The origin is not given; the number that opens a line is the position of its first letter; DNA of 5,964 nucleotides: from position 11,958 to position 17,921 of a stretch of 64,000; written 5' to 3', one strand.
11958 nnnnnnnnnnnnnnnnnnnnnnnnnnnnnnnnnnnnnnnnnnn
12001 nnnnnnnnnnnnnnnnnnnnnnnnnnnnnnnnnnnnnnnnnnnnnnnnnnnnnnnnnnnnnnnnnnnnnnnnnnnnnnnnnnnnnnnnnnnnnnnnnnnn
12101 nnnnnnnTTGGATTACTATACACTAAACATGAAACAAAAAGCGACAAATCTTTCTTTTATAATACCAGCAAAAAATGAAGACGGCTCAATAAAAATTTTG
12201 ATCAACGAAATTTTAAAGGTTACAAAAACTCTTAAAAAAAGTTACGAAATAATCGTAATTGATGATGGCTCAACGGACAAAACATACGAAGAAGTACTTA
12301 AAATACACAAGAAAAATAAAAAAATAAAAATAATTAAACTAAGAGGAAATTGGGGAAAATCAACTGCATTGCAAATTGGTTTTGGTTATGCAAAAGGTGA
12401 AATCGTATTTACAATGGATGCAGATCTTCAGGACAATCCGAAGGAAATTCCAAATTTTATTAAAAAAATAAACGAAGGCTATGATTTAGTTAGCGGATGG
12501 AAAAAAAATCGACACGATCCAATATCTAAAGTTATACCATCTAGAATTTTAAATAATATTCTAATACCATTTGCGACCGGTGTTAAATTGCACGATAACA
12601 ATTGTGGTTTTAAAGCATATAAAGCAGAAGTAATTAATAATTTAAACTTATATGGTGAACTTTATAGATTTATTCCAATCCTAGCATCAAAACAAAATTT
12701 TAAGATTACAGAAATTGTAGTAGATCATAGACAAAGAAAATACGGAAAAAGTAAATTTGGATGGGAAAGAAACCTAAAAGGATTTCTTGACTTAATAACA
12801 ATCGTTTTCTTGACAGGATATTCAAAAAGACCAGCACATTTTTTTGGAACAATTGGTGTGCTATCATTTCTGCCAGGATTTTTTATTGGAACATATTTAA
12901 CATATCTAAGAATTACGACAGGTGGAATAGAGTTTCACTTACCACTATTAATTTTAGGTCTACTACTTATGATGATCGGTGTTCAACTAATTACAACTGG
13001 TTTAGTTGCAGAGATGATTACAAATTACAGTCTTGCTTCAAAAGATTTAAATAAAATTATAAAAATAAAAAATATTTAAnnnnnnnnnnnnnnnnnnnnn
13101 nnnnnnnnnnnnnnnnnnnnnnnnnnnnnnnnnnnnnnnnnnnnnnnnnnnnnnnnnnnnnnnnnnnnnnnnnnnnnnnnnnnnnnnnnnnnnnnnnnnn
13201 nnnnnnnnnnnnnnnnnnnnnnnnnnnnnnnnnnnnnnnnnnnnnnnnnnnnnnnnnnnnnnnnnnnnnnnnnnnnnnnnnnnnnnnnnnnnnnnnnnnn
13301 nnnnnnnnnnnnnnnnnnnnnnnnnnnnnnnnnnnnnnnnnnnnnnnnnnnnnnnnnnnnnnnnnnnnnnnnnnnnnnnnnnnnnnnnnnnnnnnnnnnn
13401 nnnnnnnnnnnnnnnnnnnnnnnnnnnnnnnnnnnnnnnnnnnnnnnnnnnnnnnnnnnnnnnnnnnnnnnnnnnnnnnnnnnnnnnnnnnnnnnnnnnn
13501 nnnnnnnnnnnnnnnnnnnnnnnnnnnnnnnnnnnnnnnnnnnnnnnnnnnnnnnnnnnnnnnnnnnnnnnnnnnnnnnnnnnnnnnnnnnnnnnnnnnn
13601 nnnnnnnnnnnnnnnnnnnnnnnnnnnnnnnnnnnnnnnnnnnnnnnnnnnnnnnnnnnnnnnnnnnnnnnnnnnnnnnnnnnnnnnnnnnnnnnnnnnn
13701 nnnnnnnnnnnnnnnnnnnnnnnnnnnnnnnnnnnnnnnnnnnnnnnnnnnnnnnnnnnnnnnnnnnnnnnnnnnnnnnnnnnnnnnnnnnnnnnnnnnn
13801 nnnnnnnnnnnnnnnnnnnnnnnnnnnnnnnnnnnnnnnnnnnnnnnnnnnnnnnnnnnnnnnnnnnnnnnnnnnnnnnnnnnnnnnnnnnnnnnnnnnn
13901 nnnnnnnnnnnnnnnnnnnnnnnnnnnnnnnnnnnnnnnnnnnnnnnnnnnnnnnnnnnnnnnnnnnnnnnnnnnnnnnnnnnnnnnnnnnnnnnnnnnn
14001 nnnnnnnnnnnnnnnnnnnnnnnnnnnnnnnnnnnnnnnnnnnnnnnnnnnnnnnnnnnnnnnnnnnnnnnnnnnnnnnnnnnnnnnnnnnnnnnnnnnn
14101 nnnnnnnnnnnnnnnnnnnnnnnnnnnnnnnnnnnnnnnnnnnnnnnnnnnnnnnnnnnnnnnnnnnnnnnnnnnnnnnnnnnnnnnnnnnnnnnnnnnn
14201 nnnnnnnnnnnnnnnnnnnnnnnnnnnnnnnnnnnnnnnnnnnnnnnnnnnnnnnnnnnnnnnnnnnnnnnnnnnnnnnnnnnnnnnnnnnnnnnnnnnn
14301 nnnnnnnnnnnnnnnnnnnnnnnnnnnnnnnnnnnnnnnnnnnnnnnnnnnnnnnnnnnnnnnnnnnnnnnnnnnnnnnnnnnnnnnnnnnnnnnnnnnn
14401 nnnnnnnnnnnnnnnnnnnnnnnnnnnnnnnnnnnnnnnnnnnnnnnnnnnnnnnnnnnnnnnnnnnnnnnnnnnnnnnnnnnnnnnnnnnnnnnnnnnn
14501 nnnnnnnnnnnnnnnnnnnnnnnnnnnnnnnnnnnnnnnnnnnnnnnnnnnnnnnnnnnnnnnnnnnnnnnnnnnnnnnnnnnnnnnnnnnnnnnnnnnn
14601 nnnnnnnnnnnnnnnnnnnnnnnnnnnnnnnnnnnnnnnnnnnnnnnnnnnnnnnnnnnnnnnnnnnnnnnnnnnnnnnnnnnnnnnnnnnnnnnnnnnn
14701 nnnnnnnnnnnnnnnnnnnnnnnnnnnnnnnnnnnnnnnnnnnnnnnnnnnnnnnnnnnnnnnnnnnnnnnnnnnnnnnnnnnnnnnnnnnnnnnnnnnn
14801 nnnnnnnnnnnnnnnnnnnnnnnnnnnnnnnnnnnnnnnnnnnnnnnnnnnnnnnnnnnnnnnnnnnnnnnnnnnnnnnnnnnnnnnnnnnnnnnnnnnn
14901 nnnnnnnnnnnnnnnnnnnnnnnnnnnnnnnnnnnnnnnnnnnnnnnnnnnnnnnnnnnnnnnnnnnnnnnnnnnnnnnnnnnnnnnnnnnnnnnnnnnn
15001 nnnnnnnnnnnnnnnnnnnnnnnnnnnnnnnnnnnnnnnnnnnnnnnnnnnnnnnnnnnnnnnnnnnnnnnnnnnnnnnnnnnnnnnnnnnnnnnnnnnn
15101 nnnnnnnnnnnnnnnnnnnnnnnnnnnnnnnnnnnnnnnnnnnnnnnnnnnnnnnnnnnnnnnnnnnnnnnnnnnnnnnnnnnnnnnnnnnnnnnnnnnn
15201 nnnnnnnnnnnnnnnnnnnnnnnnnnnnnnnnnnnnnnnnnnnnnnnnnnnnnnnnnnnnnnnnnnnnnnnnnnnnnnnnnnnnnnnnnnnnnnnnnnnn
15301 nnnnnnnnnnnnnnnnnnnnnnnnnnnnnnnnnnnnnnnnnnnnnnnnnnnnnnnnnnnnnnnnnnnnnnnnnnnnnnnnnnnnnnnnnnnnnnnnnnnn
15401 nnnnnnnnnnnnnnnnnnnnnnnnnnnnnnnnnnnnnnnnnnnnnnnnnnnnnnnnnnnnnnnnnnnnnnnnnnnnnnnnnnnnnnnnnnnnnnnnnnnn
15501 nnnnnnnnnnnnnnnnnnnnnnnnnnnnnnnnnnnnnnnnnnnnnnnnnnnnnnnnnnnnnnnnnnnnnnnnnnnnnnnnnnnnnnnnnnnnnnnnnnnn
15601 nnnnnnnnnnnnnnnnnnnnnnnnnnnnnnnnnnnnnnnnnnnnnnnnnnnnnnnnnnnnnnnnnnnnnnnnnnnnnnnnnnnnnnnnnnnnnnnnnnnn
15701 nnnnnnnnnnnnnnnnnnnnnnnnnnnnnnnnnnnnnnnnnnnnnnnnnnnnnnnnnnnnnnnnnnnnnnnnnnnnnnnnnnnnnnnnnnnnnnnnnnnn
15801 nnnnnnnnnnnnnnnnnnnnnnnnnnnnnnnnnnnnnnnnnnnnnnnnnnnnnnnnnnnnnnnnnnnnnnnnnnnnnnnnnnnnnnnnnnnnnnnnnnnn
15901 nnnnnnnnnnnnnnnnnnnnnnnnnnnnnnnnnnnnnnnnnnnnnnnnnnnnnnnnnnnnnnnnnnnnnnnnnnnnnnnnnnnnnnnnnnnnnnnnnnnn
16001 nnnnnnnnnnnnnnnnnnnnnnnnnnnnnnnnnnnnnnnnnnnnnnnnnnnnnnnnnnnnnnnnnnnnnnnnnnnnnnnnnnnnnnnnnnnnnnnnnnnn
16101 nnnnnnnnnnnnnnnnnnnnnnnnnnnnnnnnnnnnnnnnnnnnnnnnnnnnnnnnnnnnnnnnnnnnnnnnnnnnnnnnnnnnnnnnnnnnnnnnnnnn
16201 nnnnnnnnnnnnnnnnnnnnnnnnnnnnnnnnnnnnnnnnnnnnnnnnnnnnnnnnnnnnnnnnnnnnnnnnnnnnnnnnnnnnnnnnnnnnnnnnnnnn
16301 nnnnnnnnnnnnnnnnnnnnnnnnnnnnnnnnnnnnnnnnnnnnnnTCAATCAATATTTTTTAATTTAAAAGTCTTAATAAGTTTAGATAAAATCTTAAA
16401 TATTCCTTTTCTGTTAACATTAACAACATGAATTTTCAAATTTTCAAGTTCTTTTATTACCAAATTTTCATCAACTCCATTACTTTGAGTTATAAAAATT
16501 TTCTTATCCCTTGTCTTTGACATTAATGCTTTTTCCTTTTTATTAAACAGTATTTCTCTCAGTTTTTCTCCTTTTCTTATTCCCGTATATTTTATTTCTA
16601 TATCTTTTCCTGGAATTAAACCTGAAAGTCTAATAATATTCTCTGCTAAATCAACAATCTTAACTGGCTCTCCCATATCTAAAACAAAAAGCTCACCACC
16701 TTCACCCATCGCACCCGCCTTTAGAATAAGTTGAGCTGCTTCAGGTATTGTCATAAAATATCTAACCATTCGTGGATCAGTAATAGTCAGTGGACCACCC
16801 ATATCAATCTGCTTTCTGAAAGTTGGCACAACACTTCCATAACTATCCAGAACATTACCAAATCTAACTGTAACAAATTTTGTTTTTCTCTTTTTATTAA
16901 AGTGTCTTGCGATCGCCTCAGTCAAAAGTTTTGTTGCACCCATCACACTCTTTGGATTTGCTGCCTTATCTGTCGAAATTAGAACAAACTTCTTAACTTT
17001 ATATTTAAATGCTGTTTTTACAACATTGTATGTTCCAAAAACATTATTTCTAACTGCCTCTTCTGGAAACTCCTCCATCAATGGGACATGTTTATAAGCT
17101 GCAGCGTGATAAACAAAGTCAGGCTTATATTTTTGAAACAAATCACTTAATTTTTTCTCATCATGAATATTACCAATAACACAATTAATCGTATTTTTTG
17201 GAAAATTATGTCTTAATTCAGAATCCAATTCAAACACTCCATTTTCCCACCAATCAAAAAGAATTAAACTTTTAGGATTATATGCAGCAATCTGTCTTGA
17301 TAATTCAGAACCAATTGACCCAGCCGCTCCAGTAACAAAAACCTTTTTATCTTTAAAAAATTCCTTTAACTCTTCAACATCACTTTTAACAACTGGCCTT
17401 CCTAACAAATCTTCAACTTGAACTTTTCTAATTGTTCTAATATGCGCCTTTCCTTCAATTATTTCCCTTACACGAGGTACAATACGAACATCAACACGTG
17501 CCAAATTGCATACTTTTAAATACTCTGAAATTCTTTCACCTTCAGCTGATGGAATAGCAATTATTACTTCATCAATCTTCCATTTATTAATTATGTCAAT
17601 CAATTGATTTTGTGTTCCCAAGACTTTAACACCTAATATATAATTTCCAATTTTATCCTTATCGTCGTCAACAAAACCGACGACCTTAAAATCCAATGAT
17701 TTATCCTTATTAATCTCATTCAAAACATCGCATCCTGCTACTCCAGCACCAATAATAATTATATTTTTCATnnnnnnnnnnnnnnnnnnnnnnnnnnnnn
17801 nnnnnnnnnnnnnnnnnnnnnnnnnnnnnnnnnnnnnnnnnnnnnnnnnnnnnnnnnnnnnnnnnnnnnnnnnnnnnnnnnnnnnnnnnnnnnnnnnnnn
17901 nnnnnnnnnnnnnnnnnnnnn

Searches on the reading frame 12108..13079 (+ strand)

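Call 14: search_protein_families(library=pfam, proteins=[window:12108-13079:+], max_evalue=0.01)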
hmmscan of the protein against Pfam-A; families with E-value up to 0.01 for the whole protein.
window:12108-13079:+ (323 aa): 3 families
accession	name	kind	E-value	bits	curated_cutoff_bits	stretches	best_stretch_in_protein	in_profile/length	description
PF00535.33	Glycos_transf_2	-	5.7e-32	111.4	23.3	1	16-177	1-165/168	Glycosyl transferase family 2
PF10111.15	Glyco_tranf_2_2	-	2.9e-09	37.3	27.3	1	16-107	1-92/276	Glycosyltransferase like family 2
PF13641.12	Glyco_tranf_2_3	-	0.0015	19.1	27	1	15-106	3-96/230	Glycosyltransferase like family 2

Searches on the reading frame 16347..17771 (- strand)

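Call 15: search_protein_families(library=pfam, proteins=[window:16347-17771:-], max_evalue=0.01)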
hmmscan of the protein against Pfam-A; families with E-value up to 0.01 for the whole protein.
window:16347-17771:- (474 aa): 13 families
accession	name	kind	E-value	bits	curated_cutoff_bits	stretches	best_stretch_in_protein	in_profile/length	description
PF02719.21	Polysacc_synt_2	-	2.7e-113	378.4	20.2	1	144-420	1-285/293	Polysaccharide biosynthesis protein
PF01370.27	Epimerase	-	4.5e-24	85.6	20.9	1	144-360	1-235/240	NAD dependent epimerase/dehydratase family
PF16363.11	GDP_Man_Dehyd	-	4.4e-18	66.3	27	1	145-301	1-177/332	GDP-mannose 4,6 dehydratase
PF13727.12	CoA_binding_3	-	7.2e-16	59.1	25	1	4-99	80-175/175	CoA-binding domain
PF04321.23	RmlD_sub_bind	-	3.7e-15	56.2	27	1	143-330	2-175/287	RmlD substrate binding domain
PF01073.25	3Beta_HSD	-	1.6e-09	37.7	22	1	146-274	2-123/280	3-beta hydroxysteroid dehydrogenase/isomerase family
PF00106.31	adh_short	-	4.4e-06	26.8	26.6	1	142-257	1-122/195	short chain dehydrogenase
PF02629.25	CoA_binding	-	1.7e-05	26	22.3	1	2-77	4-75/97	CoA binding domain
PF17836.7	PglD_N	-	6.3e-05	23.9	23.4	1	3-73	1-65/78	PglD N-terminal domain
PF07993.18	NAD_binding_4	-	6.7e-05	22.6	20.1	1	216-273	88-142/258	Male sterility protein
PF08659.16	KR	-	0.0016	18.9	22.6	1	144-266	3-135/180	KR domain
PF01408.29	GFO_IDH_MocA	-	0.0044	18.1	24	0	3-81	2-78/120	Oxidoreductase family, NAD-binding Rossmann fold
PF07992.20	Pyr_redox_2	-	0.0093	15.9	26.1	0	3-142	2-89/291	Pyridine nucleotide-disulphide oxidoreductase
